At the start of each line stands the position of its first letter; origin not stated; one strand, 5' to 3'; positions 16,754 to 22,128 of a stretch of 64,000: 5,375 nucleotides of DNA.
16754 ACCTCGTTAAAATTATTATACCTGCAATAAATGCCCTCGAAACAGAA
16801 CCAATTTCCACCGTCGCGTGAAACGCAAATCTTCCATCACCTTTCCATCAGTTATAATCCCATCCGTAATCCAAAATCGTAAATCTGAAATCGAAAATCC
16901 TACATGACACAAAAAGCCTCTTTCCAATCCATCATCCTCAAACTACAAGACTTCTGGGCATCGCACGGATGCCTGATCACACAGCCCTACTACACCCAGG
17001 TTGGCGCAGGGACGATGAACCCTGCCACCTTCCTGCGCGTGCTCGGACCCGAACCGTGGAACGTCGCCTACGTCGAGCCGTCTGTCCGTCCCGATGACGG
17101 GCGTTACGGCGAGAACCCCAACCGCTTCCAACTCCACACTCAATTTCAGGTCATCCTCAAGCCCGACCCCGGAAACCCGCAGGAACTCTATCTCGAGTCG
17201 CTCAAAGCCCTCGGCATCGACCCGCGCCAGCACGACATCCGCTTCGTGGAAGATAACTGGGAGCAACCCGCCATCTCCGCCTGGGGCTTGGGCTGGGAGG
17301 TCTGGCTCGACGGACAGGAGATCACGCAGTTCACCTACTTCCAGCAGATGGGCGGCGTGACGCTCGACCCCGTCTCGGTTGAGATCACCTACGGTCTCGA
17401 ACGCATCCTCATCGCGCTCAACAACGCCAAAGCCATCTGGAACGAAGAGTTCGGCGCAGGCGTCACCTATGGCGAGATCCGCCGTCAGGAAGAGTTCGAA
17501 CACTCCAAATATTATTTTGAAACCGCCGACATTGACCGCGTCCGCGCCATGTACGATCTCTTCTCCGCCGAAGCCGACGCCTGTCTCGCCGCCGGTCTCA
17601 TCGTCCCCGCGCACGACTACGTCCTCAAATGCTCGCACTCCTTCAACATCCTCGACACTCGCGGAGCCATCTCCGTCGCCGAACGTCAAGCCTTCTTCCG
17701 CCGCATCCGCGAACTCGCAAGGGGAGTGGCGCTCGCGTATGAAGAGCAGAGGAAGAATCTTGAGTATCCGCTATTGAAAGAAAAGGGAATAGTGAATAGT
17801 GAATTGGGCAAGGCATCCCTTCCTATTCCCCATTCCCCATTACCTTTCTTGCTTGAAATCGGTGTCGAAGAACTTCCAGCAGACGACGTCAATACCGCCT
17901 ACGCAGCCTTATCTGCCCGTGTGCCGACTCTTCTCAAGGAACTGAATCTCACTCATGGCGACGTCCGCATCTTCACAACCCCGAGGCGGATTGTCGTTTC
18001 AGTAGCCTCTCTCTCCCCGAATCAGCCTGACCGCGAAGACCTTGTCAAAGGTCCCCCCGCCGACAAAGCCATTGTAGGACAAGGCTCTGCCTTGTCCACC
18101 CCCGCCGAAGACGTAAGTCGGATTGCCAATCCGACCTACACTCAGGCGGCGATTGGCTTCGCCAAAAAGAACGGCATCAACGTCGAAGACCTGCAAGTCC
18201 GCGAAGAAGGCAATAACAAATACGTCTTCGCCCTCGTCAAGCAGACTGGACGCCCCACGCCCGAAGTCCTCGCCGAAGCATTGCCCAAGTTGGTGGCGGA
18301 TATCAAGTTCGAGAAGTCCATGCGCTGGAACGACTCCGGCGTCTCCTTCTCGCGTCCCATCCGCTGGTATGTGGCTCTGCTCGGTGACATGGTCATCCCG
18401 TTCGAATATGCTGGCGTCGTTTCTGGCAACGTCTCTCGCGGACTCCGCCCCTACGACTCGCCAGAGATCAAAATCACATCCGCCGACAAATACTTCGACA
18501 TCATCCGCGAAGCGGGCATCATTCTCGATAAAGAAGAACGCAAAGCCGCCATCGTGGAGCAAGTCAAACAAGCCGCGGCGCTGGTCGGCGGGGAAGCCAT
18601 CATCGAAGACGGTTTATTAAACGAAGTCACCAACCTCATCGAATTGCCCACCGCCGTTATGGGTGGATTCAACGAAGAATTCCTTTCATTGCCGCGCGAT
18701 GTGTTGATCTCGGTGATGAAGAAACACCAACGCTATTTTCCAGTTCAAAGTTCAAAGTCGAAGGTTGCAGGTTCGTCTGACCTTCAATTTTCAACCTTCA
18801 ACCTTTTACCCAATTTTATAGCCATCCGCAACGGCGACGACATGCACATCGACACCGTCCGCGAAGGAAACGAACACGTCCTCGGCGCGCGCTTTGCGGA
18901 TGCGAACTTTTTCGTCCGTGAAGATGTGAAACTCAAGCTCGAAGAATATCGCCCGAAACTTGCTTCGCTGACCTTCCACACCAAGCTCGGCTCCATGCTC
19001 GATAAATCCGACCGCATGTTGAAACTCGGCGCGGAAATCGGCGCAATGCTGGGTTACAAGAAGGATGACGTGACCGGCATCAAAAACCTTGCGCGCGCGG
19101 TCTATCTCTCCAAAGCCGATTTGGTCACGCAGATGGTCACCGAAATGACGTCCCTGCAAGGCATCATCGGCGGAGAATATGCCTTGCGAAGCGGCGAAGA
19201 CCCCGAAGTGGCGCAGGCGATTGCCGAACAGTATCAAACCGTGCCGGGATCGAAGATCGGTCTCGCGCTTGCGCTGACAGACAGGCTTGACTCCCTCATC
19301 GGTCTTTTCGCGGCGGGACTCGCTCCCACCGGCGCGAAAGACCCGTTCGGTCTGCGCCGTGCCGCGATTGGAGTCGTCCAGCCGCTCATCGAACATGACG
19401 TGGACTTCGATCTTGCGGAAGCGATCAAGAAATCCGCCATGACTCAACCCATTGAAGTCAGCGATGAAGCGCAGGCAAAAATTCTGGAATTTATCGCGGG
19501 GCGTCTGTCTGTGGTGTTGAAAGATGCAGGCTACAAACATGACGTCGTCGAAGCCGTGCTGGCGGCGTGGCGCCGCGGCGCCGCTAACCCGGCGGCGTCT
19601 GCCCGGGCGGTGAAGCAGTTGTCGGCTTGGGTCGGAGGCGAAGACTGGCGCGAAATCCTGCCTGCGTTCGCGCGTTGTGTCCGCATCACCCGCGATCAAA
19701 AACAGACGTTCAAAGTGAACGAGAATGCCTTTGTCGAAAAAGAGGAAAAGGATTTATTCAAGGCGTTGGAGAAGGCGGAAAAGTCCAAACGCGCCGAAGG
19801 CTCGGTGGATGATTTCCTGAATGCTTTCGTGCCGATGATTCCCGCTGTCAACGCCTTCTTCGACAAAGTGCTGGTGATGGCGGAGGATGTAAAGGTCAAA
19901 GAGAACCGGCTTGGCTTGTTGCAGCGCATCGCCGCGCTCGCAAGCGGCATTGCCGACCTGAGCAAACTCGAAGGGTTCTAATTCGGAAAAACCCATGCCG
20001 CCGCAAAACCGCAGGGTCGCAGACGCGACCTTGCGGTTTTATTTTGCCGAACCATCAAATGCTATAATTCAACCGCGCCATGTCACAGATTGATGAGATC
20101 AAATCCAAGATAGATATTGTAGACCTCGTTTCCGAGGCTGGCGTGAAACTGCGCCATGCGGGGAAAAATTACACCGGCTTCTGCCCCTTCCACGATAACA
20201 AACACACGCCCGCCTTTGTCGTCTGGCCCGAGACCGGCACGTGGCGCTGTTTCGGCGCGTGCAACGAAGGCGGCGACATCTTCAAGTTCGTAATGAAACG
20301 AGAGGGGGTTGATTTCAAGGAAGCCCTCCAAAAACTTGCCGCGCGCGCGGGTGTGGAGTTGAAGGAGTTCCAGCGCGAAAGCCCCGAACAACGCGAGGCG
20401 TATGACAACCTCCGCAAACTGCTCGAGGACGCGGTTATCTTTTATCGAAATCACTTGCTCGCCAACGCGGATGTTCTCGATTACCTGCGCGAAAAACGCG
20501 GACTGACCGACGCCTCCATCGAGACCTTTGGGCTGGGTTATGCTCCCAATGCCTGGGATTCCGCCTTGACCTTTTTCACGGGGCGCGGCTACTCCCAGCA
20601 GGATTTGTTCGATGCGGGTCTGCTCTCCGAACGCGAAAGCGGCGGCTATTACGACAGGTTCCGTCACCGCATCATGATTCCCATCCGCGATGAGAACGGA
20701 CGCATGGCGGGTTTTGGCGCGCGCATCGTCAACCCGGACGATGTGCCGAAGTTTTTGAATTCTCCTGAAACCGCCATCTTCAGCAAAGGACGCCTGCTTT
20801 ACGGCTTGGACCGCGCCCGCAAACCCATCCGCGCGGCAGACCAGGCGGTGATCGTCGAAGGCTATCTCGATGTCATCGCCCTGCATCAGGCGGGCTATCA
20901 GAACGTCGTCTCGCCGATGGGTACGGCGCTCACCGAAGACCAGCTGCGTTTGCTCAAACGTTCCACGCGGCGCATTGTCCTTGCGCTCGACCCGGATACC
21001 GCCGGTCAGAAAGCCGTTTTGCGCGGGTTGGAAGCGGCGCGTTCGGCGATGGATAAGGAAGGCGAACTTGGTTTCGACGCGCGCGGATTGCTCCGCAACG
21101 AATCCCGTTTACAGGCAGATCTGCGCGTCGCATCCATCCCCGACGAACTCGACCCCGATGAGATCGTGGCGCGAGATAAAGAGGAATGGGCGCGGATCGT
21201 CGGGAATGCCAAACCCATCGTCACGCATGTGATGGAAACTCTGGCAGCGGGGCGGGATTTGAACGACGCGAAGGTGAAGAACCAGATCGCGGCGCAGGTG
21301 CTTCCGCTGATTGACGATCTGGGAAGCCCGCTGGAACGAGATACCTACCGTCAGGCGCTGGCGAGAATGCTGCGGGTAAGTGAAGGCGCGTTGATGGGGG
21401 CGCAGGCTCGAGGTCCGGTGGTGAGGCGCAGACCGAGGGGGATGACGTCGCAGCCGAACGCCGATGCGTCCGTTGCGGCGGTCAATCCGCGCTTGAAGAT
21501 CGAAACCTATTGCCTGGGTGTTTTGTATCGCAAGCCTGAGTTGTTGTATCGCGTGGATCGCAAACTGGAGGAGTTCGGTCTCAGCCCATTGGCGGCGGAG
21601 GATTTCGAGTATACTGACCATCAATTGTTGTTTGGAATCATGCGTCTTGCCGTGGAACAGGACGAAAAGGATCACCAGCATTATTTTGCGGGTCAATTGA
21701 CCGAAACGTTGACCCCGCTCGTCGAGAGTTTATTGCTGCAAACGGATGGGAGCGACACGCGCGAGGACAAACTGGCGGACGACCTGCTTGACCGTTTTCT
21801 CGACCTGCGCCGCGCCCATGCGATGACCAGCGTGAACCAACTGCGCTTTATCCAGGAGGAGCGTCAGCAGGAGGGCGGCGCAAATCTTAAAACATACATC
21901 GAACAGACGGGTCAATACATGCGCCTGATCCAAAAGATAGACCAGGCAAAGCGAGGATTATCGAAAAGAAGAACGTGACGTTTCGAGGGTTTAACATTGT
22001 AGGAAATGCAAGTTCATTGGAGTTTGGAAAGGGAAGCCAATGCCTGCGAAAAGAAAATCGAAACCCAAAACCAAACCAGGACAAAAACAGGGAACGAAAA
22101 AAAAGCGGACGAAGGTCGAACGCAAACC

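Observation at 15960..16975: vapBC cassette sits between two diverged copies of the glyQS promoter, leader and first ~22 codons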

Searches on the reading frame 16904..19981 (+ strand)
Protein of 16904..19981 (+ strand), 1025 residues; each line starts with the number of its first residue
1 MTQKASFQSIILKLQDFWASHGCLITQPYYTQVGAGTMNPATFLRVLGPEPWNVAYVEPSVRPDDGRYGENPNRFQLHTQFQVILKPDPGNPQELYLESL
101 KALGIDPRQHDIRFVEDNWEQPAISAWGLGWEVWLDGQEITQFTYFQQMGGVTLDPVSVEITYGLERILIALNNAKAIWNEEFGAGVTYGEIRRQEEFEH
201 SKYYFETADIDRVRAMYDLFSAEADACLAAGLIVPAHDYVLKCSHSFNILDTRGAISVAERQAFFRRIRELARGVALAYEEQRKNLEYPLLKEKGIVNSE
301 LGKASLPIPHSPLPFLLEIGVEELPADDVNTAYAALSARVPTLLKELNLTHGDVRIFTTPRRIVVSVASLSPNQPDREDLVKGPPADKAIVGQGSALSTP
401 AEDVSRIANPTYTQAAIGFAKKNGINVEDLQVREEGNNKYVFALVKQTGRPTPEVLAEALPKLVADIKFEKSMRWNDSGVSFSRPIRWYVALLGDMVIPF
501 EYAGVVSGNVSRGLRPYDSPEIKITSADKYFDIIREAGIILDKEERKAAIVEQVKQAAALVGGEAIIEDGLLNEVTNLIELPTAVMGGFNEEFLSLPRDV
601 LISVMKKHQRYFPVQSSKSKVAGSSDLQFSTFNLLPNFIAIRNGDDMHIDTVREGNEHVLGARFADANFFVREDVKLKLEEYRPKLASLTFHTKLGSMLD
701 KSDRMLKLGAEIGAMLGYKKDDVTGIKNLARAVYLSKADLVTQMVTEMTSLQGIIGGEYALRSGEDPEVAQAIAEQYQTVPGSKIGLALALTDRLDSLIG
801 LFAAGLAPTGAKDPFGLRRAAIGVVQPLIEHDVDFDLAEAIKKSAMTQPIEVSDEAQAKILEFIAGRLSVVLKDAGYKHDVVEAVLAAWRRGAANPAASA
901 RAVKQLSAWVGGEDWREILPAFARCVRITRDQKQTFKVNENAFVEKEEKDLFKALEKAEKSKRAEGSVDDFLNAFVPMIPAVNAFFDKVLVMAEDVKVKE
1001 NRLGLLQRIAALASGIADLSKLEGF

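Call 9: search_protein_families(library=pfam, proteins=[window:16904-19981:+], max_evalue=0.01)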
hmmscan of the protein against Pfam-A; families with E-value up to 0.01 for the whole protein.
window:16904-19981:+ (1025 aa): 3 families
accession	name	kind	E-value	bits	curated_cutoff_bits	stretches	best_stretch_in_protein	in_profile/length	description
PF02092.22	tRNA_synt_2f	-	1.2e-179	599.1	29.2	1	315-887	1-536/536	Glycyl-tRNA synthetase beta subunit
PF02091.20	tRNA-synt_2e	-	2.4e-130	434.2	27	1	7-283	1-277/278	Glycyl-tRNA synthetase alpha subunit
PF05746.21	DALR_1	-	1.3e-05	25.7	22.3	1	921-1011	4-100/117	DALR anticodon binding domain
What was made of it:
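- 16904..19981 (+): glyQS, a fused glycyl-tRNA synthetase alpha+beta of 1025 aa. Pfam tRNA-synt_2e 2.4e-130 and tRNA_synt_2f 1.2e-179 (call 9).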

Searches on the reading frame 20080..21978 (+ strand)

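Call 33: search_protein_families(library=pfam, proteins=[window:20080-21978:+], max_evalue=0.001)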
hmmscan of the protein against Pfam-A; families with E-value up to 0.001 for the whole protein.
window:20080-21978:+ (632 aa): 6 families
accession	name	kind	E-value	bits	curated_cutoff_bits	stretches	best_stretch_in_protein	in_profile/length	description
PF08275.17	DNAG_N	-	2.5e-39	134.7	26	1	121-246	1-127/128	DNA primase catalytic core, N-terminal domain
PF01807.25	Zn_ribbon_DnaG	-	1.1e-27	96.1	24.9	1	3-96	5-95/98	CHC2 zinc finger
PF13662.12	Toprim_4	-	3e-20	72.7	25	1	255-319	2-73/85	Toprim domain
PF13155.12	Toprim_2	-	6.9e-19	68.5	22.1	1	257-322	1-68/88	Toprim-like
PF01751.28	Toprim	-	9.9e-15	54.9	23.1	1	256-321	2-81/96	Toprim domain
PF10410.14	DnaB_bind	-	2.5e-10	40.9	20.6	1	384-435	4-55/56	DnaB-helicase binding domain of primase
